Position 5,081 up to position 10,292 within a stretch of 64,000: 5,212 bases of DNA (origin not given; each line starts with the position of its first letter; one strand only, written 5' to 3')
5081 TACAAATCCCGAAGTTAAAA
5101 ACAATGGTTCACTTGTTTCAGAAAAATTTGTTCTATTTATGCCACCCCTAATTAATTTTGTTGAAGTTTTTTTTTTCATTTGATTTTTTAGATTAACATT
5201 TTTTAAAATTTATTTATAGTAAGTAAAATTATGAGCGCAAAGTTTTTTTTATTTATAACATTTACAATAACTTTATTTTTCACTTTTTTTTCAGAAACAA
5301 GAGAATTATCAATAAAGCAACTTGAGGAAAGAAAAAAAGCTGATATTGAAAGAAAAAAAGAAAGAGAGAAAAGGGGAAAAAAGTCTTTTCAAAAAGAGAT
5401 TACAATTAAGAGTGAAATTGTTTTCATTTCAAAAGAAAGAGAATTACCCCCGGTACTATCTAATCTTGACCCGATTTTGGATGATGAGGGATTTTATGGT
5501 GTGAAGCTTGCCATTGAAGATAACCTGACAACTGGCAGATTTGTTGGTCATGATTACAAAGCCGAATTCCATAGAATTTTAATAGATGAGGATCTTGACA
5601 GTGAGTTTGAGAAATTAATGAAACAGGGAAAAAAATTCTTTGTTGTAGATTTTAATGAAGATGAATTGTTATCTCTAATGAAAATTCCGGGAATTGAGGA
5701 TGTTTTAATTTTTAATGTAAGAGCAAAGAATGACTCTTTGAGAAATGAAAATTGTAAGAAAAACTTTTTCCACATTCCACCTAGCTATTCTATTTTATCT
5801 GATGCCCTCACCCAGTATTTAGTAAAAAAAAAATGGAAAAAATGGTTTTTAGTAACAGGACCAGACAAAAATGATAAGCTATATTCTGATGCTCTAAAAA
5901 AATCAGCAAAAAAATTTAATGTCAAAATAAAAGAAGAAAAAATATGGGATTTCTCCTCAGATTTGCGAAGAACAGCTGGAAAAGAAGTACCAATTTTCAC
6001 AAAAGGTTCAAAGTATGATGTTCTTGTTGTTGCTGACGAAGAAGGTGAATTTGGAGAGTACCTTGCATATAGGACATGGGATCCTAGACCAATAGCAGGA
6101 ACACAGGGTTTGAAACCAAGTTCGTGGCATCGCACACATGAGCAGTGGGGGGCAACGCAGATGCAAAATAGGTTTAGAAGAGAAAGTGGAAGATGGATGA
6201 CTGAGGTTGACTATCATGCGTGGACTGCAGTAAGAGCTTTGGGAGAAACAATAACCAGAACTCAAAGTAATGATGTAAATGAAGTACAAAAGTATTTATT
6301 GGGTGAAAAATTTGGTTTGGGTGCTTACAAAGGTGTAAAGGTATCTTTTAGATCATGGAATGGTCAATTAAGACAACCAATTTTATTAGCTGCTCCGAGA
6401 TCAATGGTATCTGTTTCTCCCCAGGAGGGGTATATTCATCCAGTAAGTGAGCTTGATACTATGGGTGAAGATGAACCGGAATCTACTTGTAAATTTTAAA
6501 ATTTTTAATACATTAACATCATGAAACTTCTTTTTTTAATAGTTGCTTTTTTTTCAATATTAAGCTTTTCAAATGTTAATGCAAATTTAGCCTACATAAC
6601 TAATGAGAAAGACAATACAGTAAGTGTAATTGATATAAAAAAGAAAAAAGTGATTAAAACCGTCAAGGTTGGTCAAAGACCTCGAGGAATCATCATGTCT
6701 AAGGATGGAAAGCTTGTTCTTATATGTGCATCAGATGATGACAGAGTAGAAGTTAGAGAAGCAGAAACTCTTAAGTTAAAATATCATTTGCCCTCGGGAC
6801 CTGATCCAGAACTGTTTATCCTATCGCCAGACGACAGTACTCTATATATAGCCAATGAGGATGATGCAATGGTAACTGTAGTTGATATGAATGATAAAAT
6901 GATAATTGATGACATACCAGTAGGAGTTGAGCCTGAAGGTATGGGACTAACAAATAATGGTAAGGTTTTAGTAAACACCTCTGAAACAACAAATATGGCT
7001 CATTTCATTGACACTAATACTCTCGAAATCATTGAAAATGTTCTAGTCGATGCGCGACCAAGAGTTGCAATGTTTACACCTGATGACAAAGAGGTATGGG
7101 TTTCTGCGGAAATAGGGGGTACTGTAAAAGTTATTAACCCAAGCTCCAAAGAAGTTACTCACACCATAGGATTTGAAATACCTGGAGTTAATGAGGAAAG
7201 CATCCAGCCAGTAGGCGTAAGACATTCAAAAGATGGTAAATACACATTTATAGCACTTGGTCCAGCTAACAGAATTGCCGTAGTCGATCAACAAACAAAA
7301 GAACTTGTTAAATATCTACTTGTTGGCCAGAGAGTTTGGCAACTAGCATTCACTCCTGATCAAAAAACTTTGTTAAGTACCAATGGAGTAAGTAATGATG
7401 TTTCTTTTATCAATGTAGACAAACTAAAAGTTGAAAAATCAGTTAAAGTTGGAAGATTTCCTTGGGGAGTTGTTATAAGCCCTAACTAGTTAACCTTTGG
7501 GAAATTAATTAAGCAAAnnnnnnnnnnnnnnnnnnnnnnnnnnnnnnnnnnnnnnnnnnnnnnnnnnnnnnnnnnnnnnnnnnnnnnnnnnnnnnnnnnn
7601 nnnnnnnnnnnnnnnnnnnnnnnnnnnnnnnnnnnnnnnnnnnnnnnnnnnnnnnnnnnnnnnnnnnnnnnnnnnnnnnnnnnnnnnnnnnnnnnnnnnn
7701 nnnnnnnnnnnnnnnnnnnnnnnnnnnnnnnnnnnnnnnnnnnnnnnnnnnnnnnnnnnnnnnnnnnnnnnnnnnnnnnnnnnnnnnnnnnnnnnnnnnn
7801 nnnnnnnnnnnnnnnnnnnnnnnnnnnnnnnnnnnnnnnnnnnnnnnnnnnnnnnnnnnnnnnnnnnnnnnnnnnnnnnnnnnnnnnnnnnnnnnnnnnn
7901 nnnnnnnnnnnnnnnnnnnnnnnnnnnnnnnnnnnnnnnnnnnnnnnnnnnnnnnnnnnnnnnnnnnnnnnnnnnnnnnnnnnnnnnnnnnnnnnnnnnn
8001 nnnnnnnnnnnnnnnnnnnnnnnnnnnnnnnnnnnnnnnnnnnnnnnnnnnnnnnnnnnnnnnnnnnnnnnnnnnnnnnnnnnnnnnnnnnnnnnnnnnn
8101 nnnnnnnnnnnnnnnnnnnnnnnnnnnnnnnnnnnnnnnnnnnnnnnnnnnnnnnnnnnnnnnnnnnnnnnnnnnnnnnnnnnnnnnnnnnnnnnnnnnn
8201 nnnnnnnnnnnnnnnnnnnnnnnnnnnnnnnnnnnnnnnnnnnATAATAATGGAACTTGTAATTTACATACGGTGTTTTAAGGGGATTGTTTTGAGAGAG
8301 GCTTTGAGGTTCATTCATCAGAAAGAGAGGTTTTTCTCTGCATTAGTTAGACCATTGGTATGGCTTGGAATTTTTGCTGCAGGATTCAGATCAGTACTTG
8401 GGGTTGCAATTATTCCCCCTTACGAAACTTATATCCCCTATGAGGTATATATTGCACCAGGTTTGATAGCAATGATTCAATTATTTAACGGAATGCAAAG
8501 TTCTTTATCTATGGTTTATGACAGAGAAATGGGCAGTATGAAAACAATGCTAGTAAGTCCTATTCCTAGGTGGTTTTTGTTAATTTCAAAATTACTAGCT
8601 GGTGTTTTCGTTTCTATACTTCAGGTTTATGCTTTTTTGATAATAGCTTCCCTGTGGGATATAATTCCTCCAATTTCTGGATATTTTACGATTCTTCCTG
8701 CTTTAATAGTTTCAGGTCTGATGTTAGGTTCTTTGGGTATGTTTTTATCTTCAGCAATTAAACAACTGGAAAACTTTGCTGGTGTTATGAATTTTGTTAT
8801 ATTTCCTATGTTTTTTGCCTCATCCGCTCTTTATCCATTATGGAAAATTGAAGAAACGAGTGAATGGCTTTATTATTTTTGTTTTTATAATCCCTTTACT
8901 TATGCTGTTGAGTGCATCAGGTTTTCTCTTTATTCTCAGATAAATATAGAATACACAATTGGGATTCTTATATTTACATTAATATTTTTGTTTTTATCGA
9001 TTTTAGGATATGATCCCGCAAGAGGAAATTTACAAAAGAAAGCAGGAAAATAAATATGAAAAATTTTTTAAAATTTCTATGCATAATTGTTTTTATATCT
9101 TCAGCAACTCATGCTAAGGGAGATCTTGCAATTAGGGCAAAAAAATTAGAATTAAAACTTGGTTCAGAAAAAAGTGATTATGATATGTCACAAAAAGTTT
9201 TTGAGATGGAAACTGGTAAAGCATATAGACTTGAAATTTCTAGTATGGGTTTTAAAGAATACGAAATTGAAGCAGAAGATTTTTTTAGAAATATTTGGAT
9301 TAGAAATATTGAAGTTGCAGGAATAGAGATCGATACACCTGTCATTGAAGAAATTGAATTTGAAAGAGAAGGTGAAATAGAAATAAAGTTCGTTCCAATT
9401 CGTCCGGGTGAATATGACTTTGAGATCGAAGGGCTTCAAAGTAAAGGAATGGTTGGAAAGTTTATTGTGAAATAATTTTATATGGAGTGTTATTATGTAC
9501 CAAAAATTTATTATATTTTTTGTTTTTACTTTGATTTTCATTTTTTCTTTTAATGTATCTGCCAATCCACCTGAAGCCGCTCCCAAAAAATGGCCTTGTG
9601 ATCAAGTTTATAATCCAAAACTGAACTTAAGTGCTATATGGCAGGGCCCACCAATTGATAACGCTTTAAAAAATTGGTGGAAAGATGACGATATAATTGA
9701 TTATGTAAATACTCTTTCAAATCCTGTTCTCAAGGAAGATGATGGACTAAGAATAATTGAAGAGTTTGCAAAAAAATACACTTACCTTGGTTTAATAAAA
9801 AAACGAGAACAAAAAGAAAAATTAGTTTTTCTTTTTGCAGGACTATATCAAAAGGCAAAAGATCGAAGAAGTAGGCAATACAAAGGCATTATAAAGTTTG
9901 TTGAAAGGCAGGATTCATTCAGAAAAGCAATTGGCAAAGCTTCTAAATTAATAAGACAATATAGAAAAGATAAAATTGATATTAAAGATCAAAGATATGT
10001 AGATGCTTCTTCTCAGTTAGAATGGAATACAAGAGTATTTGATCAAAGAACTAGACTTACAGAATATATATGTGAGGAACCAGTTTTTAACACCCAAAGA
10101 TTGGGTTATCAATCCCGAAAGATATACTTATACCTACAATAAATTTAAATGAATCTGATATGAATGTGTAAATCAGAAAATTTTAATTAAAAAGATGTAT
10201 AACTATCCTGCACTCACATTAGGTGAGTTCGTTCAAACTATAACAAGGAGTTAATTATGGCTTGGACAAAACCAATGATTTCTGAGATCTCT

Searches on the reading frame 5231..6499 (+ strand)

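Call 18: search_protein_families(library=pfam, proteins=[window:5231-6499:+], max_evalue=0.00001)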
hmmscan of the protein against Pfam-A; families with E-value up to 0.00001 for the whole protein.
window:5231-6499:+ (422 aa): 1 family
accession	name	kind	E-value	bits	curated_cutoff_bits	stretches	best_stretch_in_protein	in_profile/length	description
PF13458.12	Peripla_BP_6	-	2.6e-10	41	31.7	1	126-236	61-169/343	Periplasmic binding protein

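Call 76: search_protein_families(library=ncbifam, proteins=[window:5231-6499:+], max_evalue=0.01)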
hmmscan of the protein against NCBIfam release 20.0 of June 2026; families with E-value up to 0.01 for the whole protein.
window:5231-6499:+ (422 aa): 1 family
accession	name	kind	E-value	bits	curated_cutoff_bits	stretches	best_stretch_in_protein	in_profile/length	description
TIGR03863.1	PQQ_ABC_bind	subfamily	2e-141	471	413.6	1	76-421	2-347/347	ABC transporter, substrate binding protein, PQQ-dependent alcohol dehydrogenase system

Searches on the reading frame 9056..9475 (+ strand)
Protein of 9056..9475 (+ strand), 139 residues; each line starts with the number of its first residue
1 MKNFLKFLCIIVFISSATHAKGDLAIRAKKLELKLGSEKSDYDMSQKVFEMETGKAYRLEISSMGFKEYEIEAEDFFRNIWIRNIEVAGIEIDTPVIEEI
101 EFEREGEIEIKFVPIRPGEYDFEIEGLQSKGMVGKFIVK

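Call 8: search_protein_families(library=pfam, proteins=[window:9056-9475:+])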
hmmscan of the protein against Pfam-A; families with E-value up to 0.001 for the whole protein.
window:9056-9475:+ (139 aa): 0 families

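Call 22: search_protein_families(library=pfam, proteins=[window:9056-9475:+], max_evalue=1)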
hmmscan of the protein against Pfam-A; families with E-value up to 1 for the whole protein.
window:9056-9475:+ (139 aa): 4 families
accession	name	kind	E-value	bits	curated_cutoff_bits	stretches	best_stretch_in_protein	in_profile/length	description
PF10622.14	Ehbp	-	0.003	18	27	1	64-117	7-60/77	Energy-converting hydrogenase B subunit P (EhbP)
PF13473.12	Cupredoxin_1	-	0.0047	17.4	27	1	49-138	37-104/104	Cupredoxin-like domain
PF11589.14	DUF3244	-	0.051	14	25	1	84-137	43-95/96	Domain of unknown function (DUF3244)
PF07495.19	Y_Y_Y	-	0.19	12.1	26.6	1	99-127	24-47/65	Y_Y_Y domain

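Call 76: search_protein_families(library=ncbifam, proteins=[window:9056-9475:+], max_evalue=0.01)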
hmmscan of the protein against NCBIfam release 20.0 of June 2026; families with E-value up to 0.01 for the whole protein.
window:9056-9475:+ (139 aa): 1 family
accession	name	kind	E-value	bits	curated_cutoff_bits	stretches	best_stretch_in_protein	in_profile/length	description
TIGR02656.1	cyanin_plasto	equivalog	0.0062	16.9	87.85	0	109-139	71-99/99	plastocyanin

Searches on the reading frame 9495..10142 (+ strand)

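Call 7: search_protein_families(library=ncbifam, proteins=[window:9495-10142:+])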
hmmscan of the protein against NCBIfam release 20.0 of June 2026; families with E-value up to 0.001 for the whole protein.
window:9495-10142:+ (215 aa): 0 families

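Call 8: search_protein_families(library=pfam, proteins=[window:9495-10142:+])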
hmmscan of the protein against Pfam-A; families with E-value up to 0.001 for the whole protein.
window:9495-10142:+ (215 aa): 0 families

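Call 22: search_protein_families(library=pfam, proteins=[window:9495-10142:+], max_evalue=1)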
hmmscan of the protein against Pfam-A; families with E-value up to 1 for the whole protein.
window:9495-10142:+ (215 aa): 1 family
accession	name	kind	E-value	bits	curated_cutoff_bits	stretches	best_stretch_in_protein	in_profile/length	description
PF14749.11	Acyl-CoA_ox_N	-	0.14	13.2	25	0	134-168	39-74/120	Acyl-coenzyme A oxidase N-terminal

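Call 76: search_protein_families(library=ncbifam, proteins=[window:9495-10142:+], max_evalue=0.01)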
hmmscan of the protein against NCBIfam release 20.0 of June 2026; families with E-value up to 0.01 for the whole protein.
window:9495-10142:+ (215 aa): 0 families
